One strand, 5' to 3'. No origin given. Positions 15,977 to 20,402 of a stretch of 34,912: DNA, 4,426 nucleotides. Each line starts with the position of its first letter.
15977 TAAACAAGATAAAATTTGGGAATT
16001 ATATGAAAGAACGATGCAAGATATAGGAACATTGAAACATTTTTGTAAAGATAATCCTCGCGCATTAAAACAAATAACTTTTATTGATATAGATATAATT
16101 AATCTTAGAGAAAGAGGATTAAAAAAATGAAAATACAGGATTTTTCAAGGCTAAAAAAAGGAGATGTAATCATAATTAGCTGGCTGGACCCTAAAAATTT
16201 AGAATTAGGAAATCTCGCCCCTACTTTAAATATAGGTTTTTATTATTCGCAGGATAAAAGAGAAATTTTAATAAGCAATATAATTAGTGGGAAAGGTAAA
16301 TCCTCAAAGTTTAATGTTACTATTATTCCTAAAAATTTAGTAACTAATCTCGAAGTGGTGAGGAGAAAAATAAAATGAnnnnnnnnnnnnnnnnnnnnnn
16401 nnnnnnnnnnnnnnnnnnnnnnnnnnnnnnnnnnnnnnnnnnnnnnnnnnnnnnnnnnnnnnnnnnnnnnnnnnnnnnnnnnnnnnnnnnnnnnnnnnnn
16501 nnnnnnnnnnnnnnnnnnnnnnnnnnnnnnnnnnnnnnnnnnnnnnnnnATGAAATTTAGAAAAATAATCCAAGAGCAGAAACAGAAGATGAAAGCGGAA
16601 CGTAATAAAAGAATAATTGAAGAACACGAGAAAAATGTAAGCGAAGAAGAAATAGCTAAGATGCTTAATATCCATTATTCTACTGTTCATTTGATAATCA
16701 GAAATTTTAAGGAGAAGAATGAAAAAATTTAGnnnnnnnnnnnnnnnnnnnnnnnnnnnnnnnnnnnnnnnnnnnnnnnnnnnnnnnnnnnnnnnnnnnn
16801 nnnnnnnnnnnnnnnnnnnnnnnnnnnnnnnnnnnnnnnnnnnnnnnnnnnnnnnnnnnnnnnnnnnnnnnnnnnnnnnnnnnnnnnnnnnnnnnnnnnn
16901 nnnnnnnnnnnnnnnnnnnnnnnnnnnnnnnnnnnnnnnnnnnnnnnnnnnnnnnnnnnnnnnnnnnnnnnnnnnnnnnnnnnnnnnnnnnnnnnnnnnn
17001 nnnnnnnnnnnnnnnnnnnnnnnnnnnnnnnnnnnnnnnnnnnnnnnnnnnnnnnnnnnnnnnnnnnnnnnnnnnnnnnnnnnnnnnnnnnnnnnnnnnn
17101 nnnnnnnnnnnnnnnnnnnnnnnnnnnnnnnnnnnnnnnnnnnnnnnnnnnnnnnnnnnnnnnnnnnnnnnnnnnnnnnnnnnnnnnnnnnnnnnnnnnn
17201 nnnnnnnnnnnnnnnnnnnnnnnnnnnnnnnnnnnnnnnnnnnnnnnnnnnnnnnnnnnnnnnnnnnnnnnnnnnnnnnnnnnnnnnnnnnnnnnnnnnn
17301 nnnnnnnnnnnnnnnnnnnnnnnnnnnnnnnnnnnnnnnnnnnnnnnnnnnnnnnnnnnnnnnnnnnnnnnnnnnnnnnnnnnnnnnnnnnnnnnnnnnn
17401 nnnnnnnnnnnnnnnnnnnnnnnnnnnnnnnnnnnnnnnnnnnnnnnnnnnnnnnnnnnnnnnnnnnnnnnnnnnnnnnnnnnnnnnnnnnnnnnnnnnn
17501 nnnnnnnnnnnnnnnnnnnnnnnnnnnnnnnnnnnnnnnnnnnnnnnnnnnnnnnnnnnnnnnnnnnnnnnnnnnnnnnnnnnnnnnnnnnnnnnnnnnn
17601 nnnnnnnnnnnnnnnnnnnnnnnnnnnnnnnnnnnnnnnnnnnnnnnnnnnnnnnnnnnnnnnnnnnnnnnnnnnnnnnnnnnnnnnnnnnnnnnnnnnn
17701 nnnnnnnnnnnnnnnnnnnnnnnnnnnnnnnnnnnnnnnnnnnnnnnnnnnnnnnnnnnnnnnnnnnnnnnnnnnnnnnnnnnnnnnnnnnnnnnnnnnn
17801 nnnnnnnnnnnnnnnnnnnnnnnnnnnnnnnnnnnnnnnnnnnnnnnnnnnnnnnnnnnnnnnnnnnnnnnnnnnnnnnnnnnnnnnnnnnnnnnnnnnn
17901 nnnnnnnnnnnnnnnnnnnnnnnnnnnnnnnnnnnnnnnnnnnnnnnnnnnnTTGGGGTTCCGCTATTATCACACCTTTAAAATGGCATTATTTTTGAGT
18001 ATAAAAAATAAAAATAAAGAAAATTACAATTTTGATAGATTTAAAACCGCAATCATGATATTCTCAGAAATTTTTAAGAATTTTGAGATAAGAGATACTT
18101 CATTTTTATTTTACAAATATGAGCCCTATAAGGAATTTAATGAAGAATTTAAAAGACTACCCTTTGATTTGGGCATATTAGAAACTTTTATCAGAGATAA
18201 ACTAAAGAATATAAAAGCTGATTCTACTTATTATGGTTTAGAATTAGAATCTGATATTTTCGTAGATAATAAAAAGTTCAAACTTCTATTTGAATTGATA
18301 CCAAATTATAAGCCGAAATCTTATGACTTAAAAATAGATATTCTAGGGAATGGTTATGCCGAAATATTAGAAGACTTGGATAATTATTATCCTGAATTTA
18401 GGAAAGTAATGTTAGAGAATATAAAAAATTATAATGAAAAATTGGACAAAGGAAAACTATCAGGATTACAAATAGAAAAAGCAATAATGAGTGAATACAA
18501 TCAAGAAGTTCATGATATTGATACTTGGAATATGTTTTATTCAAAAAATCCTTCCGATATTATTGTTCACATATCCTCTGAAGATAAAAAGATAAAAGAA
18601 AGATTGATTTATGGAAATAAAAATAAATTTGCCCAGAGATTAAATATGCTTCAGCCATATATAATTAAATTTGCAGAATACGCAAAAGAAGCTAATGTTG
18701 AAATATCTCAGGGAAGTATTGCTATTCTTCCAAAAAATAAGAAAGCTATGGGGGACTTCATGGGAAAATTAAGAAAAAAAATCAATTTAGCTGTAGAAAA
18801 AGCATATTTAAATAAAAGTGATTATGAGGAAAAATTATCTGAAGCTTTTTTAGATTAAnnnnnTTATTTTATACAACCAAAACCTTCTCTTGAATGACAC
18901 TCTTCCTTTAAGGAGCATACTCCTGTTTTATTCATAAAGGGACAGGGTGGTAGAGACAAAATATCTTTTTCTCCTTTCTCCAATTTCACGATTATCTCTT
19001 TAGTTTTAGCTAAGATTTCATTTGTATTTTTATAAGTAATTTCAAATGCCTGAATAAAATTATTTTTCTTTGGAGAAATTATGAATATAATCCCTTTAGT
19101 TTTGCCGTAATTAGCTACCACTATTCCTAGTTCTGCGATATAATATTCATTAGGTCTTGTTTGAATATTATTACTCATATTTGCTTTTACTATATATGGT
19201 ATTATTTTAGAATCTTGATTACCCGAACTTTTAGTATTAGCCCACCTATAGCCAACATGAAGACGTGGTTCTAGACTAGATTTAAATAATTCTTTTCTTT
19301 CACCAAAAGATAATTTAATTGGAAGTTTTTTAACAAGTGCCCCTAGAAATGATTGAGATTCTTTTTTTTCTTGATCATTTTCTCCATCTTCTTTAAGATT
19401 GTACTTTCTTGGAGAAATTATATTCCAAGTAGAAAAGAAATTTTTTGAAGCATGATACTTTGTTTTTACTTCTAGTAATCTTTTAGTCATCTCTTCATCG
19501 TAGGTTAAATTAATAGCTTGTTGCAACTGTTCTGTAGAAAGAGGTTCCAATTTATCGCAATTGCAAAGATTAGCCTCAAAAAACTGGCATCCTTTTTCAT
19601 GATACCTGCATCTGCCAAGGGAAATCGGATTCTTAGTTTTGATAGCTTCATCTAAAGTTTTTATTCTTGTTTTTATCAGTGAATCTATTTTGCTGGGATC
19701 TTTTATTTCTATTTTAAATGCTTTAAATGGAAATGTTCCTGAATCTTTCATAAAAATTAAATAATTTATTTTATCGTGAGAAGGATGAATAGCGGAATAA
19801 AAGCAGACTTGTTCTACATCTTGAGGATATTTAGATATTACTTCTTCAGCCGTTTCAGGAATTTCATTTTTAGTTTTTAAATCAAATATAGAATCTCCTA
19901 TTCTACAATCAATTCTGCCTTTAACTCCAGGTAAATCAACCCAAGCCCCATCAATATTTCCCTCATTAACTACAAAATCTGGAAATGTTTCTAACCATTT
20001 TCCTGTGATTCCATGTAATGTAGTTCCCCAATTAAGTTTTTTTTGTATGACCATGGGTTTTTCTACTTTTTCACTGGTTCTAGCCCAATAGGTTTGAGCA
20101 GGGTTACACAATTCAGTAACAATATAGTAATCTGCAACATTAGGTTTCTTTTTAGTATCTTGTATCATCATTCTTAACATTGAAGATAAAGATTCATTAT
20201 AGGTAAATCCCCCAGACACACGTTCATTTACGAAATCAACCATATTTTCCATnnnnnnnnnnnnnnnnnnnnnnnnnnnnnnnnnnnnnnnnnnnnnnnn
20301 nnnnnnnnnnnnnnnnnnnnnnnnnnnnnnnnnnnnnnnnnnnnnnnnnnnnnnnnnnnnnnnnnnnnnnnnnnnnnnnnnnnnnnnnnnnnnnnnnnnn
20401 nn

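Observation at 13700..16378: Orphan Csa3-like CARF-wHTH regulator divergently paired with a tandem classic-AAA+ ATPase and two coupled micro-ORFs: candidate ligand-controlled defence module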

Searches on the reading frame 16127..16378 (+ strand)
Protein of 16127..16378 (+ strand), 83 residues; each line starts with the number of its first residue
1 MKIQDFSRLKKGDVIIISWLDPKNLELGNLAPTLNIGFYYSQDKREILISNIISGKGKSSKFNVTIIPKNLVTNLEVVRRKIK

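Call 6: search_protein_families(library=pfam, proteins=[window:16127-16378:+], max_evalue=0.1)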
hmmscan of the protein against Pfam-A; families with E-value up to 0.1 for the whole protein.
window:16127-16378:+ (83 aa): 0 families

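Call 7: search_protein_families(library=padloc, proteins=[window:16127-16378:+], max_evalue=0.1)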
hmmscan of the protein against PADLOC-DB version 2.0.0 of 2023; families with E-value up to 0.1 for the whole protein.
window:16127-16378:+ (83 aa): 0 families

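Call 9: search_protein_families(library=ncbifam, proteins=[window:16127-16378:+], max_evalue=0.01)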
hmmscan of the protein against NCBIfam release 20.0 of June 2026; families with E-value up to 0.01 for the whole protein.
window:16127-16378:+ (83 aa): 0 families

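Call 90: search_protein_families(library=phrogs, proteins=[window:16127-16378:+], max_evalue=0.001)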
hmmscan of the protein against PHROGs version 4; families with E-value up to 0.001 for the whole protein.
window:16127-16378:+ (83 aa): 0 families
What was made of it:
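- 15972..16130 (+): Small cargo gene ORF3 (52 aa). No family hits (calls 6, 7, 9, 90).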

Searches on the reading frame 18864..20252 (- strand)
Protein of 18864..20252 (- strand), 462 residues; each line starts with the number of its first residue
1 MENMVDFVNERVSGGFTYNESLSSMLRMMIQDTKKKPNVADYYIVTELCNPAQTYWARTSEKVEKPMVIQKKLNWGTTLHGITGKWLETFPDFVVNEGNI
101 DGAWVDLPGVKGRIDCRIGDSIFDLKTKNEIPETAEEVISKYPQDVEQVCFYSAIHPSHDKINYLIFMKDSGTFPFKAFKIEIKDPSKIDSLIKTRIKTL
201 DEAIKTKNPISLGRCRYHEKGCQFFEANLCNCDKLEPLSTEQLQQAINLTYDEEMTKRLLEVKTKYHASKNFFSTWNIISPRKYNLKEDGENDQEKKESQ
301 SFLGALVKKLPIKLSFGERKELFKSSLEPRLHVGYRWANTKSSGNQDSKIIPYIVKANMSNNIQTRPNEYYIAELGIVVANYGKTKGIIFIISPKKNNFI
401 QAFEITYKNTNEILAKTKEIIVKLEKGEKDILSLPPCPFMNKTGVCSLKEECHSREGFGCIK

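Call 6: search_protein_families(library=pfam, proteins=[window:18864-20252:-], max_evalue=0.1)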
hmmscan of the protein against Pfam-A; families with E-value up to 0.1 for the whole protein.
window:18864-20252:- (462 aa): 1 family
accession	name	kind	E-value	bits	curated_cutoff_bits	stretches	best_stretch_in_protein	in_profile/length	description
PF25586.1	zf-CCCH_PAN3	-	0.024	14.8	25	1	213-224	13-24/29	PAN3 CCCH zinc finger domain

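Call 7: search_protein_families(library=padloc, proteins=[window:18864-20252:-], max_evalue=0.1)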
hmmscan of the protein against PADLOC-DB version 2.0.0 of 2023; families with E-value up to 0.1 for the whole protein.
window:18864-20252:- (462 aa): 0 families

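Call 9: search_protein_families(library=ncbifam, proteins=[window:18864-20252:-], max_evalue=0.01)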
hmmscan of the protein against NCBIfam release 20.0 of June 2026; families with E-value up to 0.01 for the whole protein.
window:18864-20252:- (462 aa): 0 families

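Call 90: search_protein_families(library=phrogs, proteins=[window:18864-20252:-], max_evalue=0.001)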
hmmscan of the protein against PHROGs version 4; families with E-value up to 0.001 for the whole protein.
window:18864-20252:- (462 aa): 1 family
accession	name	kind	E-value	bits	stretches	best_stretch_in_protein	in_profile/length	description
phrog_1706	-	DNA, RNA and nucleotide metabolism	7.6e-09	36.4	1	30-271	37-276/293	CRISPR/Cas system associated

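Call 92: search_solved_structures(query=window:18864-20252:-, max_evalue=1, show_alignments=1)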
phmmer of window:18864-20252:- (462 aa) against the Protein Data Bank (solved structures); distinct sequences matched with E-value up to 1: 0.
